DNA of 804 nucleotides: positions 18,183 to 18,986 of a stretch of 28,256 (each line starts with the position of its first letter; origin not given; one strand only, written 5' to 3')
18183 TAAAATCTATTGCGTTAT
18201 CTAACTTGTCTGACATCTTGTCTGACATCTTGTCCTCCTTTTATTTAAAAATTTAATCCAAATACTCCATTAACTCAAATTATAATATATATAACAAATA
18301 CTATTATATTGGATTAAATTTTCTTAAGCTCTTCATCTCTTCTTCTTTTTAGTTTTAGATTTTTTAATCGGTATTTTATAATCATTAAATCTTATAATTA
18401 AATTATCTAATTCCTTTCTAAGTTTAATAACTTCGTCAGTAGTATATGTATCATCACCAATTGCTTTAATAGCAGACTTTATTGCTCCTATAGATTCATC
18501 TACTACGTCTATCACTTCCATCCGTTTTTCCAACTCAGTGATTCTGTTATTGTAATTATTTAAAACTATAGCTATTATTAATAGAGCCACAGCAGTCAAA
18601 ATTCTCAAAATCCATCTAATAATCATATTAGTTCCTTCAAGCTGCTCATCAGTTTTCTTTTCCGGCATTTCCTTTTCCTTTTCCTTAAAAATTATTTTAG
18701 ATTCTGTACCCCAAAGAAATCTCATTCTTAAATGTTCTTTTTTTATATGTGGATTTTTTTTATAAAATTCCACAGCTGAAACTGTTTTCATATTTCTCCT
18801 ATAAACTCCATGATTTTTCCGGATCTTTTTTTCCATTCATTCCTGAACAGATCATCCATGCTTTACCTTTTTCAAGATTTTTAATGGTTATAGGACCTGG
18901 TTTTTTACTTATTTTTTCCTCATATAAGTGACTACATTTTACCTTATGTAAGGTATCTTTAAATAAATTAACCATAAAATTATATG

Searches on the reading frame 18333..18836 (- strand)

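Call 76: search_protein_families(library=pfam, proteins=[window:18333-18836:-], max_evalue=0.1)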
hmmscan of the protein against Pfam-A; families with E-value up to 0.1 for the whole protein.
window:18333-18836:- (167 aa): 1 family
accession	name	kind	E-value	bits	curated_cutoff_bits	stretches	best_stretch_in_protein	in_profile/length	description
PF14802.11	TMEM192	-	0.015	14.9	25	1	23-117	94-187/236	TMEM192 family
